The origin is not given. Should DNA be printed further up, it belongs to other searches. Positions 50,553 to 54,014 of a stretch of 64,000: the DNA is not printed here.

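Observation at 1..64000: Hyper-dense extracytoplasmic glycosylation island: ~21 GT-C-like polytopic enzymes in 64 kb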

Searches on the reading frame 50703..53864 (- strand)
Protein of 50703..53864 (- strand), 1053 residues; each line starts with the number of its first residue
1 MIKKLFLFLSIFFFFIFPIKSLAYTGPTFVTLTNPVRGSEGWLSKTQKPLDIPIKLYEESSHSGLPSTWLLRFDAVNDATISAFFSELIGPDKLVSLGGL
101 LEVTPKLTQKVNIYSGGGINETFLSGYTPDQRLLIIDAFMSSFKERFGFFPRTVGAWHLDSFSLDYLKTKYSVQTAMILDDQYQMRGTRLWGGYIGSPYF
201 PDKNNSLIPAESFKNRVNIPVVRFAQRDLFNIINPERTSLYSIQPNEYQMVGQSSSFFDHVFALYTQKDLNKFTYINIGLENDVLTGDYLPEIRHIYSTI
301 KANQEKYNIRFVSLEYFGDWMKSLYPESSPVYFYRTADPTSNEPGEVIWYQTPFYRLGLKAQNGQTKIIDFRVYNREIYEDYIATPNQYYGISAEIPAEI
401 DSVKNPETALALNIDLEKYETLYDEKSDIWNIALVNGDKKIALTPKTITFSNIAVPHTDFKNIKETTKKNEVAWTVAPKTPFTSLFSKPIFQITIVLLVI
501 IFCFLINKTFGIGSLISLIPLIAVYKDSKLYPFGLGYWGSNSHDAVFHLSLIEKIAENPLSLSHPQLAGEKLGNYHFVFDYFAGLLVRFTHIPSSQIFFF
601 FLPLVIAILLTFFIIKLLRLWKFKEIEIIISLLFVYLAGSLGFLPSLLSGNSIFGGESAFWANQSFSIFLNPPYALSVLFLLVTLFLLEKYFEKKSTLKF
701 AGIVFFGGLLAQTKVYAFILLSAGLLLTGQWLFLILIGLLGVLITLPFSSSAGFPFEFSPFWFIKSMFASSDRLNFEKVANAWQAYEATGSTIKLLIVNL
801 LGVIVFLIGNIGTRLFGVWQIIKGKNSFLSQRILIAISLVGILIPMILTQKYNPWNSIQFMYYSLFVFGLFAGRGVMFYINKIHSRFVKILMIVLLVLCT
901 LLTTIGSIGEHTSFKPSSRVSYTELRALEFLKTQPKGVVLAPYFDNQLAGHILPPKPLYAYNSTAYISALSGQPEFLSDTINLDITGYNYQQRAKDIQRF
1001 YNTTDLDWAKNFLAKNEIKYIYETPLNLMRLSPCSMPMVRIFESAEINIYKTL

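Call 8: search_protein_families(library=pfam, max_evalue=0.01, proteins=[window:50703-53864:-])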
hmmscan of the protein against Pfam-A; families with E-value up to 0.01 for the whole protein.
window:50703-53864:- (1053 aa): 0 families

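Call 16: search_protein_families(library=pfam, max_evalue=10, proteins=[window:50703-53864:-])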
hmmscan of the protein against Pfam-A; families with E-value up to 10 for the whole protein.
window:50703-53864:- (1053 aa): 0 families

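Call 17: search_protein_families(library=ncbifam, max_evalue=1, proteins=[window:50703-53864:-])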
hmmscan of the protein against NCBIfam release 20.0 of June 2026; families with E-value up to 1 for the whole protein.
window:50703-53864:- (1053 aa): 0 families

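Call 21: search_solved_structures(query=window:50703-53864:-, max_evalue=1)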
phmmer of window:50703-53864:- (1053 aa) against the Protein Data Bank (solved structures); distinct sequences matched with E-value up to 1: 1.
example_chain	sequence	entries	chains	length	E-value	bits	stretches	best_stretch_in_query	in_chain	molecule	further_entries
6ryo_A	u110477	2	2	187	0.036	15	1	595-695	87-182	Lipoprotein signal peptidase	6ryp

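Call 24: find_homologous_proteins(query=window:50703-53864:-, max_evalue=0.00001)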
Query window:50703-53864:- (1053 aa): 99 proteins with E <= 0.00001 among 8000 candidates.
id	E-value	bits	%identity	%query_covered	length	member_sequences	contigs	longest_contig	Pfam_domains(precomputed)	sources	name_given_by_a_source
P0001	0.0e+0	2373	100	100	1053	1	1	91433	-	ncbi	-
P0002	0.0e+0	2138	89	100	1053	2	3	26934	-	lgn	-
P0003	0.0e+0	1969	81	100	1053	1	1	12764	-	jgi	-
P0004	0.0e+0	1929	79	100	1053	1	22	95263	-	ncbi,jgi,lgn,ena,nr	ncbi:TPA: hypothetical protein DEP81_01690 [Candidatus Woesebacteria bacterium]|nr:hypothetical prot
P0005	0.0e+0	1899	79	100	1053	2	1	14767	-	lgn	-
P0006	0.0e+0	1784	73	100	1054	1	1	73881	-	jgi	jgi:hypothetical protein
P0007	0.0e+0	1752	72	98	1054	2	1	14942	-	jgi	jgi:hypothetical protein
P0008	0.0e+0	1731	72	98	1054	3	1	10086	-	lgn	-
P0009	0.0e+0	1612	67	100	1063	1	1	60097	-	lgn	-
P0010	0.0e+0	1330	57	98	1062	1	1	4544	-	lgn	-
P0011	0.0e+0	1222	52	100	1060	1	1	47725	-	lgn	-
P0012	0.0e+0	1204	52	100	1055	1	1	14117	-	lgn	-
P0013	0.0e+0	1187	51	98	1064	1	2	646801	-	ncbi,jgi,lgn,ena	jgi:hypothetical protein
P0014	0.0e+0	1187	52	100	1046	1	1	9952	-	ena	-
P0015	0.0e+0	1180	51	100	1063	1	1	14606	-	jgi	jgi:hypothetical protein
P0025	0.0e+0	1143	51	98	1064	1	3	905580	-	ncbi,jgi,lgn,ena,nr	ncbi:MAG TPA: hypothetical protein PLI45_01980 [Candidatus Woesebacteria bacterium]|nr:hypothetical 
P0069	3.9e-283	960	45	100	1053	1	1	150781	-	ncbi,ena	-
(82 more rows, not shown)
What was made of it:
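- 50703..53864 (-): o42: 1053-aa fusion protein. In order: signal anchor, extracytoplasmic DUF3863-like (beta/alpha)7-barrel domain (about 25-480), GT-C transmembrane domain (about 485-915), C-terminal globular domain. 99 homologs, all unannotated; the named ones are all from Microgenomates (call 24).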

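Call 25: find_encoding_contigs(protein=P0001, flank=10000, max_places=3)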
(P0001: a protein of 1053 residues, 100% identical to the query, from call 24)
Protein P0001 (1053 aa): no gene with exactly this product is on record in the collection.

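Call 26: find_encoding_contigs(protein=P0004, flank=10000, max_places=3)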
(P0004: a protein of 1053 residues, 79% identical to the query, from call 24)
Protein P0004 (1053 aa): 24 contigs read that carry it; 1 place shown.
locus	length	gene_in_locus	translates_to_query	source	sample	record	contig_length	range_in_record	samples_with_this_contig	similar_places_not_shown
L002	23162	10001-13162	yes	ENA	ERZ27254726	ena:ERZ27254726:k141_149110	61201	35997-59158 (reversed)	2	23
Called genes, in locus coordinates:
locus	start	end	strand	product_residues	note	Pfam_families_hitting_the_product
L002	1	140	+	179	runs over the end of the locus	PF00929:RNase_T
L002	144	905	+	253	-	PF00535:Glycos_transf_2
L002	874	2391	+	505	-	PF02366:PMT (weak), PF13231:PMT_2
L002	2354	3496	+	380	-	PF13231:PMT_2, PF02366:PMT (weak)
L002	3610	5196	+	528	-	PF10131:PTPS_related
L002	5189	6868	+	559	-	PF10131:PTPS_related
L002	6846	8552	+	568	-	PF10131:PTPS_related, PF13231:PMT_2 (weak)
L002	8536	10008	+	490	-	PF01943:Polysacc_synt, PF13440:Polysacc_synt_3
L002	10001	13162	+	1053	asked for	-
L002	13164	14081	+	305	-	PF00535:Glycos_transf_2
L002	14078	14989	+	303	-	PF13641:Glyco_tranf_2_3, PF00535:Glycos_transf_2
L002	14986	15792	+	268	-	PF00535:Glycos_transf_2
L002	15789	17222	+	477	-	-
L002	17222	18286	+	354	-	PF13439:Glyco_transf_4 (faint), PF00534:Glycos_transf_1, PF13692:Glyco_trans_1_4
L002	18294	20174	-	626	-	-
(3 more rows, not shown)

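Call 27: list_cluster_members(proteins=[P0001])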
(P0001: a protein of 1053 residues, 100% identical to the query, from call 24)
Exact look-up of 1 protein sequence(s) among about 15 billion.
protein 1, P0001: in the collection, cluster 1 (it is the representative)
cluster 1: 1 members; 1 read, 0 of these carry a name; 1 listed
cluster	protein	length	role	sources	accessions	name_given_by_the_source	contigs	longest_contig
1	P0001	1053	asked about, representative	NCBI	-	-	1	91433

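Call 29: search_solved_structures(query=A1, max_evalue=1)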
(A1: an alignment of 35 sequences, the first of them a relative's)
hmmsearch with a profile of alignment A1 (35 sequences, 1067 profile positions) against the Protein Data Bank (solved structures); distinct sequences matched with E-value up to 1: 2.
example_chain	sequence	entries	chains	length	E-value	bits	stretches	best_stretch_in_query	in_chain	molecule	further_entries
3lm3_A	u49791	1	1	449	1.5e-05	26.5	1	153-386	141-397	uncharacterized protein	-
6emw_D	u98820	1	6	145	0.19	12.9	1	169-277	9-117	ATP-dependent Clp protease ATP-binding subunit ClpC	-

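Call 37: predict_structure(alignment_id=A1)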
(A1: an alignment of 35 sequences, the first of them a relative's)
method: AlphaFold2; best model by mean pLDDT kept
length: 1053 residues; sequences in the alignment: 35
mean_pLDDT: 89.1   pTM: 0.84
mean pLDDT of the five models: 89.1, 88.1, 86.8, 86.1, 85.6
residues with pLDDT >= 90: 642; 70-90: 376; 50-70: 26; < 50: 9
segments of 3 or more residues with pLDDT < 50: 18-23
pLDDT, mean of each block of 10 residues (from residue 1): 77 66 68 94 88 93 92 96 92 91 91 64 85 96 97 94 96 93 82 92 95 94 90 83 90 91 86 90 85 92 92 94 91 93 93 96 93 94 82 88 88 92 69 93 94 89 91 94 84 93 96 94 86 83 82 91 88 85 94 92 95 97 95 92 85 77 76 93 96 93 95 93 95 95 81 76 87 80 87 90 91 92 89 96 91 84 94 93 91 89 83 83 92 94 86 84 87 89 81 93 95 95 91 88 89 91
secondary structure, 60 per line:
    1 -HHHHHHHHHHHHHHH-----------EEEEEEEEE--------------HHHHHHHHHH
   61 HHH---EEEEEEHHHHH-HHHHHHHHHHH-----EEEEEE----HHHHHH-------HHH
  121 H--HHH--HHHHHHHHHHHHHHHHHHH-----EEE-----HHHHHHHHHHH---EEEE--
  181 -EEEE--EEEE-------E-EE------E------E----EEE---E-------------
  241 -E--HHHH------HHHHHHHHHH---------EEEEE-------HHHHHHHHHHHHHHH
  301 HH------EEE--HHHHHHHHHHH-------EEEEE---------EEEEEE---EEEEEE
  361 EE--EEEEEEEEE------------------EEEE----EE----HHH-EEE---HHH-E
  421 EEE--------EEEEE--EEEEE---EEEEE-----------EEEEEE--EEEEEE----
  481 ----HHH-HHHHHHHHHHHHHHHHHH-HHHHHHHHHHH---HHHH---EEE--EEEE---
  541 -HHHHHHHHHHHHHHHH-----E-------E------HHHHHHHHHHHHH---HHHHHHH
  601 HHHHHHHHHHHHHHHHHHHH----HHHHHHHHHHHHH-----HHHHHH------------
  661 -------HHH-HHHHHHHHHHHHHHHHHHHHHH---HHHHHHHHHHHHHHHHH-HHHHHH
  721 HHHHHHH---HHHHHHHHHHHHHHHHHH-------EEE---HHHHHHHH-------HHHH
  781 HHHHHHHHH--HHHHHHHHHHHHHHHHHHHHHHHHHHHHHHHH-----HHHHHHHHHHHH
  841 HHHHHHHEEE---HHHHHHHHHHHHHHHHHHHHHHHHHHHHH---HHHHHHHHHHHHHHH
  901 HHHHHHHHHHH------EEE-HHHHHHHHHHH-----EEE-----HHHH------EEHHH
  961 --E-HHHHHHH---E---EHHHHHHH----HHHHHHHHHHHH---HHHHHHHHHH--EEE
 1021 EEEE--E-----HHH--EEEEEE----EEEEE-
elements in order (helices of 4 or more, strands of 3 or more residues): H2-16 E28-36 H51-63 E67-72 H73-77 H79-89 E95-100 H105-110 H118-121 H129-147 E153-155 H161-171 E175-178 E182-185 E188-191 E221-223 H245-248 H255-264 E274-278 H286-302 E309-311 H314-324 E332-336 E346-351 E355-362 E365-373 E392-395 E410-412 E420-423 E432-436 E439-443 E447-451 E463-468 E471-476 H489-506 H508-518 H522-525 E529-531 E534-537 H542-557 H578-590 H594-620 H625-637 H643-648 H672-693 H697-713 H715-727 H731-748 E756-758 H762-769 H777-789 H792-823 H829-847 E848-850 H854-882 H886-911 E918-920 H922-932 E938-940 H946-949 H965-971 H980-986 H991-1002 H1006-1015 E1018-1024 E1038-1043 E1048-1052
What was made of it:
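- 50703..53864 (-): AF2 pLDDT 89 (call 37).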

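Call 40: find_encoding_contigs(protein=P0025, flank=10000, max_places=2)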
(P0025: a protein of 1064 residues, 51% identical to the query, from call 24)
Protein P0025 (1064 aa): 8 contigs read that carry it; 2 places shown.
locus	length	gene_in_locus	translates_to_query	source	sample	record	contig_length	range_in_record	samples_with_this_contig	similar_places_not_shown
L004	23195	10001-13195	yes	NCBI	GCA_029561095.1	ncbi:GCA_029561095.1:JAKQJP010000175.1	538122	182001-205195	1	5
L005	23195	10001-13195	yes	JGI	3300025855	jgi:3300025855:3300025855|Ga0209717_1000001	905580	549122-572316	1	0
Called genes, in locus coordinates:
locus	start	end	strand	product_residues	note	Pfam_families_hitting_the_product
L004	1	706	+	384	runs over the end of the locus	PF00535:Glycos_transf_2, PF04138:GtrA_DPMS_TM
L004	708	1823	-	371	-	-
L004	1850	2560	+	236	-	PF13641:Glyco_tranf_2_3 (weak), PF00535:Glycos_transf_2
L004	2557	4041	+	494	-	PF02366:PMT, PF13231:PMT_2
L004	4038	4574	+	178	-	PF00929:RNase_T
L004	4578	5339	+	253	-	PF00535:Glycos_transf_2, PF13641:Glyco_tranf_2_3 (weak)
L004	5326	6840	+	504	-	PF02366:PMT (weak), PF13231:PMT_2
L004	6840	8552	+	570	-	PF13231:PMT_2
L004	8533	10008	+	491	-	PF01943:Polysacc_synt, PF13440:Polysacc_synt_3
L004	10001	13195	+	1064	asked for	-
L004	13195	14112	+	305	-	PF00535:Glycos_transf_2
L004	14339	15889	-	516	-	PF02366:PMT (weak), PF13231:PMT_2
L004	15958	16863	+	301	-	PF00535:Glycos_transf_2, PF13641:Glyco_tranf_2_3, PF13632:Glyco_trans_2_3 (faint)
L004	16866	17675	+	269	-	PF00535:Glycos_transf_2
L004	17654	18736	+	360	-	PF00534:Glycos_transf_1, PF13692:Glyco_trans_1_4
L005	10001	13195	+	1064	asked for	-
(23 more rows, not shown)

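Call 84: find_related_loci(query=A1, collection=metagenome_contigs, flank=10000)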
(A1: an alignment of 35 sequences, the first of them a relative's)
Query A1 (1053 aa) in metagenome_contigs; peptide patterns used: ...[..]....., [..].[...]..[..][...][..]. (x = any residue, [..] = any of these).
600 stretches matched a pattern (row limit reached: there are more); 499 encode a relative of the query (tblastn E <= 1e-3); the best 80 are kept; 80 distinct loci.
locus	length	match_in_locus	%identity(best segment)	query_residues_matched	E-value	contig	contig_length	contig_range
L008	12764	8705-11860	81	1-1052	0e+0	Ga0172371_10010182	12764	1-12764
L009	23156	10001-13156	79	1-1052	0e+0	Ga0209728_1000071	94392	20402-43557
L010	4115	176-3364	50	1-1052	0e+0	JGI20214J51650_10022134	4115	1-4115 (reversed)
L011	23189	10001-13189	50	1-1052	0e+0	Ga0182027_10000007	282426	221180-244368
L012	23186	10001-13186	51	1-1052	0e+0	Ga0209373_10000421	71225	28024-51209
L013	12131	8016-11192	49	16-1051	0e+0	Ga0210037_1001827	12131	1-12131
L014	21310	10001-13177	49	16-1051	0e+0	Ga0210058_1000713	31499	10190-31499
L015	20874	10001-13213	48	20-1051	0e+0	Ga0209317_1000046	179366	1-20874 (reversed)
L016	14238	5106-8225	49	20-1051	0e+0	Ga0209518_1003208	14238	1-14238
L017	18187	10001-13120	49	20-1051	0e+0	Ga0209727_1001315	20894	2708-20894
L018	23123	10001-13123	49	20-1051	0e+0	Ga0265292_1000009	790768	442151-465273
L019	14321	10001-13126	48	21-1051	0e+0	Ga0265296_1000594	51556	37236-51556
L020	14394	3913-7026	48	1-1052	0e+0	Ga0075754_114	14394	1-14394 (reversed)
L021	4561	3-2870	49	101-1051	0e+0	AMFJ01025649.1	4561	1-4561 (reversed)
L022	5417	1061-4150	45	18-1051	0e+0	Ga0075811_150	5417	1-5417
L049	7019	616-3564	33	28-1053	3e-166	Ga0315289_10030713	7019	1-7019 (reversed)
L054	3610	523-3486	34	28-1053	6e-166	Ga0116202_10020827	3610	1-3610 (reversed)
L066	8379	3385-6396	32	9-1053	7e-141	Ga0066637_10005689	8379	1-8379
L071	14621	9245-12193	30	28-1053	8e-132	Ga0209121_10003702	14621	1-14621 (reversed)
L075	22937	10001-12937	33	28-1053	2e-164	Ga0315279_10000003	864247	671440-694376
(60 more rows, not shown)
